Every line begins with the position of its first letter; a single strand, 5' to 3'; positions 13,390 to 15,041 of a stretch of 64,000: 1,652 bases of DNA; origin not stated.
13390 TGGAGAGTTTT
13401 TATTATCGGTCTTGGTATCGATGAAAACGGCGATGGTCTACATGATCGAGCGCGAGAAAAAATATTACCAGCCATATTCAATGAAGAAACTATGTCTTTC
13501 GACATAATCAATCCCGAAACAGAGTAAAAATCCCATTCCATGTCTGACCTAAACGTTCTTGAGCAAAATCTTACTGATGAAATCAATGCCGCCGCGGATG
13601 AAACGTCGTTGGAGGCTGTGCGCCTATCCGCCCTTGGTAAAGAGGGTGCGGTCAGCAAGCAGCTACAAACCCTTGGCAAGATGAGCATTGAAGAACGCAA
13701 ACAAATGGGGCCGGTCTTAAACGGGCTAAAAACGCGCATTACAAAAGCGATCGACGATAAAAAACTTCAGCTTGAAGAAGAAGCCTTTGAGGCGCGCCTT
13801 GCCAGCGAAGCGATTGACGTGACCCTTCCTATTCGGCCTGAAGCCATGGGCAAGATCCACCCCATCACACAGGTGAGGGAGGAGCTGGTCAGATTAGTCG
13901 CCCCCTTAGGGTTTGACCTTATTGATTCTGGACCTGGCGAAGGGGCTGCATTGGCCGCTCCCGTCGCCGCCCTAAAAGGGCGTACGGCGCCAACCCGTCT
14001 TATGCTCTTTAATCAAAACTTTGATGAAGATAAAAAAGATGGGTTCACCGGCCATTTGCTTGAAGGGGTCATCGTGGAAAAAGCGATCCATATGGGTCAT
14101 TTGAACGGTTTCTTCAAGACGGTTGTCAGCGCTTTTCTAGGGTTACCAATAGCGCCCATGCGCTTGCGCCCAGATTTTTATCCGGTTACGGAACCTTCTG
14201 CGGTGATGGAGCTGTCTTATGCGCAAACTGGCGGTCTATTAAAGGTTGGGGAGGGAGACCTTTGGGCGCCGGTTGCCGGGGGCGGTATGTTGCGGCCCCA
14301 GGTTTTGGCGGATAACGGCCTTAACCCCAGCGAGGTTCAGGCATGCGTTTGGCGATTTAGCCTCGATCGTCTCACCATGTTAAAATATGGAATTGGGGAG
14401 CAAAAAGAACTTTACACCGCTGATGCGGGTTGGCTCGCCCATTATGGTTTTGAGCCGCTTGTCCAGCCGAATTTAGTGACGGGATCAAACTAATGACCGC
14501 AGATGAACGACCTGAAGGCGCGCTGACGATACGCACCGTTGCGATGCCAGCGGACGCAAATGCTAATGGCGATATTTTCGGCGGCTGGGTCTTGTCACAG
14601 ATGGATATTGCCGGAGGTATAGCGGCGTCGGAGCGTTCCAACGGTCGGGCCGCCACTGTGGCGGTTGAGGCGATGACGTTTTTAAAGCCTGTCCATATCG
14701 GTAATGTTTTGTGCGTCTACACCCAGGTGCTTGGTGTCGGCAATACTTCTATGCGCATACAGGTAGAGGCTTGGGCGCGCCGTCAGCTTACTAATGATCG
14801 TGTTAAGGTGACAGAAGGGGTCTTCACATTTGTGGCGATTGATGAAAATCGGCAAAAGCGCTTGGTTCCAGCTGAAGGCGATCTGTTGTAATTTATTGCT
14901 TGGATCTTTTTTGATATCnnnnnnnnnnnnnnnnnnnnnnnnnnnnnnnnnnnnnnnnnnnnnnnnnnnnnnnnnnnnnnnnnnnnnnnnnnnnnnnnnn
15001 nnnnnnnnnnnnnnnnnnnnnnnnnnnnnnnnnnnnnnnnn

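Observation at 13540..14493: PheS homologue in the canonical rplT-downstream slot looks catalytically dead but is an intact ORF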

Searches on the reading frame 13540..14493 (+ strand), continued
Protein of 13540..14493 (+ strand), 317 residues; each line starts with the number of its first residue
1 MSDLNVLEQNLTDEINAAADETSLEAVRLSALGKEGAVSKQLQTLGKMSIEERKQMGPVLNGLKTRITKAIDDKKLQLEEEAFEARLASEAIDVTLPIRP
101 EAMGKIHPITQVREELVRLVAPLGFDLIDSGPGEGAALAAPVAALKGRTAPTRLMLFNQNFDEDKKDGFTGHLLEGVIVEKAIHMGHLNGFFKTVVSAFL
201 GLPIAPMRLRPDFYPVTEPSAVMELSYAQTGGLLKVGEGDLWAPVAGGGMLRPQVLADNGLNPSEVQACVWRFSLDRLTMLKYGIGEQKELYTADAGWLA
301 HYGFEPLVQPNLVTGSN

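Call 70: search_protein_families(library=ncbifam, proteins=[L085:10001-10930:+, L085:11430-13754:+, L087:10001-10906:+, L087:11714-13495:+, L088:10001-11074:+, L088:11234-13630:+, L003:5998-7071:+, L003:7223-9631:+, L001:3677-5449:+], max_evalue=1e-10)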
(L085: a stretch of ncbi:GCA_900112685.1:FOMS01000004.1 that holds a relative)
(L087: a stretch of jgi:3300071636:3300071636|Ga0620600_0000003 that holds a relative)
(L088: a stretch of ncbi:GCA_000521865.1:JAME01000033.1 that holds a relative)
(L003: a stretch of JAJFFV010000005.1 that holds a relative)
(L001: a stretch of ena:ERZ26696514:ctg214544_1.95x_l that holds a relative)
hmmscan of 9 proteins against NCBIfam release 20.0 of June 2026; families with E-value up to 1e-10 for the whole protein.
L085:10001-10930:+ (309 aa): 2 families
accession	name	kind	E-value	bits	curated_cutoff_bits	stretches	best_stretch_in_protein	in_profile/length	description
TIGR00468.1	pheS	equivalog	9.7e-25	87.5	237.45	1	188-292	217-321/324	phenylalanine--tRNA ligase subunit alpha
NF003210.0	PRK04172.1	equivalog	1.1e-12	47.5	350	0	191-293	393-491/496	phenylalanine--tRNA ligase subunit alpha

L085:11430-13754:+ (774 aa): 4 families
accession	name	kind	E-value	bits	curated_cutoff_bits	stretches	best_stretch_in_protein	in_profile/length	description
TIGR00472.1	pheT_bact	equivalog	1.3e-150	503.2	402.65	2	1-512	1-513/798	phenylalanine--tRNA ligase subunit beta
NF045760.1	YtpR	equivalog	7.1e-34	117.3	100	1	40-139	80-177/185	YtpR family tRNA-binding protein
NF001882.0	PRK00629.5-4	equivalog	2e-22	79.3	527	0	3-185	3-186/725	phenylalanine--tRNA ligase subunit beta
NF045867.1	PheT_Nterm_rel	equivalog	5.9e-14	52.4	120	1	43-127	87-170/171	TyrS-associated PheT N-terminal domain-related protein TapR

L087:10001-10906:+ (301 aa): 1 family
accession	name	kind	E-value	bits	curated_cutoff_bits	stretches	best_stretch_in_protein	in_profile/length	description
TIGR00468.1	pheS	equivalog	1.1e-16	60.9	237.45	0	170-288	206-321/324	phenylalanine--tRNA ligase subunit alpha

L087:11714-13495:+ (593 aa): 2 families
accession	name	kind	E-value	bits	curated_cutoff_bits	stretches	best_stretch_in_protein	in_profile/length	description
TIGR00472.1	pheT_bact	equivalog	9.6e-68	229.2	402.65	3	1-220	1-195/798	phenylalanine--tRNA ligase subunit beta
NF045760.1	YtpR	equivalog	2.9e-26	92.4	100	1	43-130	81-166/185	YtpR family tRNA-binding protein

L088:10001-11074:+ (357 aa): 4 families
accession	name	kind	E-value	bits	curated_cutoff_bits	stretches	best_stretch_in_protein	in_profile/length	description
TIGR00468.1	pheS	equivalog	5.7e-102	341.3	237.45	1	36-340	3-321/324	phenylalanine--tRNA ligase subunit alpha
NF003210.0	PRK04172.1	equivalog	1.7e-59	202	350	2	168-341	332-491/496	phenylalanine--tRNA ligase subunit alpha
NF051887.1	PheS_related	equivalog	1.9e-38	132.5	300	1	99-336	8-234/349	PheS-related mystery ligase SrmL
TIGR00469.1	pheS_mito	equivalog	2.8e-34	118.5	258.35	2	243-341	256-343/451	phenylalanine--tRNA ligase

L088:11234-13630:+ (798 aa): 5 families
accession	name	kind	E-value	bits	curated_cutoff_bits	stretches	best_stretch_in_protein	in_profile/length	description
TIGR00472.1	pheT_bact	equivalog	1.4e-193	645.3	402.65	1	1-797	1-798/798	phenylalanine--tRNA ligase subunit beta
NF001882.0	PRK00629.5-4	equivalog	2.4e-41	141.9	527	1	1-577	1-560/725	phenylalanine--tRNA ligase subunit beta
NF045760.1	YtpR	equivalog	4.1e-33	114.8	100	1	40-146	80-185/185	YtpR family tRNA-binding protein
TIGR00471.1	pheT_arch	equivalog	4.1e-23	81.7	282.65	1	395-682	279-544/551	phenylalanine--tRNA ligase subunit beta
NF045867.1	PheT_Nterm_rel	equivalog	2.2e-13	50.6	120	1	42-127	86-170/171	TyrS-associated PheT N-terminal domain-related protein TapR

L003:5998-7071:+ (357 aa): 4 families
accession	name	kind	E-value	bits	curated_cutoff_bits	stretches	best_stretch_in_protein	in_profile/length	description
TIGR00468.1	pheS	equivalog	4.6e-100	335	237.45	1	38-340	3-321/324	phenylalanine--tRNA ligase subunit alpha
NF003210.0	PRK04172.1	equivalog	7.4e-64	216.4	350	2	165-341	329-491/496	phenylalanine--tRNA ligase subunit alpha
NF051887.1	PheS_related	equivalog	4.1e-38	131.4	300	1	101-337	7-235/349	PheS-related mystery ligase SrmL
TIGR00469.1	pheS_mito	equivalog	5.9e-31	107.6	258.35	1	241-341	254-343/451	phenylalanine--tRNA ligase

L003:7223-9631:+ (802 aa): 6 families
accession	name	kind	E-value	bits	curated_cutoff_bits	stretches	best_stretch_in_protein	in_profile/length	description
TIGR00472.1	pheT_bact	equivalog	7.9e-203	675.9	402.65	1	1-801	1-798/798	phenylalanine--tRNA ligase subunit beta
NF001882.0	PRK00629.5-4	equivalog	7.6e-43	146.9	527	1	1-578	1-558/725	phenylalanine--tRNA ligase subunit beta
NF045760.1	YtpR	equivalog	3.8e-34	118.2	100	1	10-146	54-184/185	YtpR family tRNA-binding protein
TIGR00471.1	pheT_arch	equivalog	2.3e-28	99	282.65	1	154-689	40-548/551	phenylalanine--tRNA ligase subunit beta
NF001879.0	PRK00629.5-1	equivalog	2.2e-14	52.9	840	1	1-181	1-185/718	phenylalanine--tRNA ligase subunit beta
NF045867.1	PheT_Nterm_rel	equivalog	2.3e-12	47.3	120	1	38-127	82-170/171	TyrS-associated PheT N-terminal domain-related protein TapR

L001:3677-5449:+ (590 aa): 5 families
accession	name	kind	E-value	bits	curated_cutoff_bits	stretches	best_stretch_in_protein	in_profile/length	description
TIGR00472.1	pheT_bact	equivalog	3.7e-104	349.6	402.65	2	1-186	1-189/798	phenylalanine--tRNA ligase subunit beta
NF045760.1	YtpR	equivalog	1.2e-34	119.8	100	1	36-146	80-184/185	YtpR family tRNA-binding protein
NF001882.0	PRK00629.5-4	equivalog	1.4e-23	83.2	527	1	1-181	1-186/725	phenylalanine--tRNA ligase subunit beta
TIGR00471.1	pheT_arch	equivalog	7.3e-18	64.3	282.65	1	198-481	277-548/551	phenylalanine--tRNA ligase subunit beta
NF045867.1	PheT_Nterm_rel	equivalog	3.2e-12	46.8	120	1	40-127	84-170/171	TyrS-associated PheT N-terminal domain-related protein TapR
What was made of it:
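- Closest known: Stand-alone PheT-N-terminal/OB-fold tRNA-binding proteins. Different: Canonical PheT proteins score the same on that model (115-118 bits, call 70), so the hit does not discriminate.
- The R. sediminis beta' is nearly intact: TIGR00472 503 bits, above the cutoff (call 70).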

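Call 73: get_annotated_region(hit=H8, flank=6000)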
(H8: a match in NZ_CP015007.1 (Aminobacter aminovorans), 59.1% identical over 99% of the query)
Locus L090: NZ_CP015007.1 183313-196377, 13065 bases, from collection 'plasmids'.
description: Aminobacter aminovorans strain KCTC 2477 plasmid pAA02, complete sequence
organism: Aminobacter aminovorans (NCBI taxid 83263)
taxonomy: Bacteria; Pseudomonadota; Alphaproteobacteria; Hyphomicrobiales; Phyllobacteriaceae; Aminobacter; Aminobacter aminovorans
host: -; source: cell culture,soil; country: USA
typing (MOB-suite, as given by PLSDB): non-mobilizable; mating-pair formation MPF_T
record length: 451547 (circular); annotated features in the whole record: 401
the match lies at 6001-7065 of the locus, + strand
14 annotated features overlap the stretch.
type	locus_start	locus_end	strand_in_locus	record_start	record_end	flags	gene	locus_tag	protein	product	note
CDS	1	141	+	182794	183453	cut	-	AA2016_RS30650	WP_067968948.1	amino acid ABC transporter permease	GO:0006865 - amino acid transport [Evidence IEA]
CDS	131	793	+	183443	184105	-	ehuD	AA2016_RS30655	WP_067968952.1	ectoine/hydroxyectoine ABC transporter permease subunit EhuD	GO:0051470 - ectoine transmembrane transport [Evidence IEA]; GO:0033308 - hydroxyectoine transmembrane transport ...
CDS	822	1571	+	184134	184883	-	-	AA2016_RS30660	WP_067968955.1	amino acid ABC transporter ATP-binding protein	-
CDS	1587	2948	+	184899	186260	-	-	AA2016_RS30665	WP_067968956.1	amidase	-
CDS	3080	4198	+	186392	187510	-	-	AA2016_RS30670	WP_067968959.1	FAD-dependent oxidoreductase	-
CDS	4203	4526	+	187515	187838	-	-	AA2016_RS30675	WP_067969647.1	(2Fe-2S)-binding protein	-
CDS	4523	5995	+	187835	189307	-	-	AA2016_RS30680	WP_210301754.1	NAD(P)/FAD-dependent oxidoreductase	-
CDS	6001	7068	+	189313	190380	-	pheS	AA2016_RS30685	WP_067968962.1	phenylalanine--tRNA ligase subunit alpha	GO:0006432 - phenylalanyl-tRNA aminoacylation [Evidence IEA]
CDS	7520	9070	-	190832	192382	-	-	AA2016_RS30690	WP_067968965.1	acetolactate synthase large subunit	-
CDS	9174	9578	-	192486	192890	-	-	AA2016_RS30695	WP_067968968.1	RidA family protein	-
CDS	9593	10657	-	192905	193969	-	-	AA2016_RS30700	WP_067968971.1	ABC transporter ATP-binding protein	-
CDS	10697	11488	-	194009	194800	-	-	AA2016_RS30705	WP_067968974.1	ABC transporter permease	GO:0055085 - transmembrane transport [Evidence IEA]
CDS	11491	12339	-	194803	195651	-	-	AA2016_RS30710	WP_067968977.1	ABC transporter permease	GO:0055085 - transmembrane transport [Evidence IEA]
CDS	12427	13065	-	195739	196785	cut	-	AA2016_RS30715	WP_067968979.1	ABC transporter substrate-binding protein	-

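Call 86: find_encoding_contigs(protein=P0334, flank=10000, max_places=3)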
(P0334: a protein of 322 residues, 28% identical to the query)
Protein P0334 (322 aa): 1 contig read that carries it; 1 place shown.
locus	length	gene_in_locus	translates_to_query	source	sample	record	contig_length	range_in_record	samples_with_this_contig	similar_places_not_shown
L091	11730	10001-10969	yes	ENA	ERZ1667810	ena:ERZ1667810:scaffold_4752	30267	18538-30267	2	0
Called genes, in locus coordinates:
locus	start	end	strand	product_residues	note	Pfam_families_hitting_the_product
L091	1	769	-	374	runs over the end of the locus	PF13458:Peripla_BP_6, PF01094:ANF_receptor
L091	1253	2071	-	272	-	-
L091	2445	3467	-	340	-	PF06144:DNA_pol3_delta, PF21694:DNA_pol3_delta_C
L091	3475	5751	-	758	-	PF13567:DUF4131, PF03772:Competence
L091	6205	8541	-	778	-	-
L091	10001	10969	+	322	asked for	PF02912:Phe_tRNA-synt_N, PF01409:tRNA-synt_2d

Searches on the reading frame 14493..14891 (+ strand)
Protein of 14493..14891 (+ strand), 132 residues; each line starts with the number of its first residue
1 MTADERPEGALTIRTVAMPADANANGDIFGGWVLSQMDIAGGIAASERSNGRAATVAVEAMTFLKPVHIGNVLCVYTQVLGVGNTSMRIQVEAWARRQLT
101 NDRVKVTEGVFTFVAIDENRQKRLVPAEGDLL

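Call 3: search_protein_families(library=pfam, proteins=[window:14493-14891:+], max_evalue=0.1)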
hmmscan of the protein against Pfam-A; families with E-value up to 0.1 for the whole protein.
window:14493-14891:+ (132 aa): 4 families
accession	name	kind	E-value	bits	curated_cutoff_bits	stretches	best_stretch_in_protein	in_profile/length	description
PF03061.28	4HBT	-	1.8e-18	67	20.6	1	25-96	1-73/79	Thioesterase superfamily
PF13279.12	4HBT_2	-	0.0038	18.1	25.5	1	45-124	37-113/122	Thioesterase-like superfamily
PF01575.25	MaoC_dehydratas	-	0.0067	16.5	27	1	41-93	63-115/123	MaoC like domain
PF13622.12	4HBT_3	-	0.018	15.7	24.3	1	22-113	5-82/83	Acyl-CoA thioesterase N-terminal domain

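Call 4: search_protein_families(library=ncbifam, proteins=[window:14493-14891:+], max_evalue=0.1)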
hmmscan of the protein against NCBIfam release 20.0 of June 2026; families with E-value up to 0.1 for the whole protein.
window:14493-14891:+ (132 aa): 5 families
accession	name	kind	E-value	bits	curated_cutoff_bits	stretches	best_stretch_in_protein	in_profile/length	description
NF007970.0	PRK10694.1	equivalog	1.3e-43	148.1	162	1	3-128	4-132/133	acyl-CoA thioester hydrolase YciA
NF052388.1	Lys_ferment_KAL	equivalog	0.00042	20.7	160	1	54-102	47-95/120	3-aminobutyryl-CoA ammonia lyase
TIGR00369.1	unchar_dom_1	domain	0.00085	19.4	36.6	1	9-91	16-100/117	hotdog fold thioesterase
NF052389.1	Lys_KAL_CLE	exception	0.017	13.9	725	1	56-101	51-94/440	bifunctional 3-aminobutyryl-CoA ammonia lyase/3-keto-5-aminohexanoate cleavage enzyme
TIGR02286.1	PaaD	equivalog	0.041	14.1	118.9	1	20-85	25-88/114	hydroxyphenylacetyl-CoA thioesterase PaaI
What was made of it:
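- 14493..14891 (+): yciA-like acyl-CoA thioesterase (132 aa). Its start codon overlaps the pheS-like stop codon. NF007970 YciA 148 bits against a cutoff of 162 (calls 3, 4).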

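Call 23: find_encoding_contigs(protein=window:14493-14891:+, flank=1000, max_places=3)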
Protein window:14493-14891:+ (132 aa): no gene with exactly this product is on record in the collection.
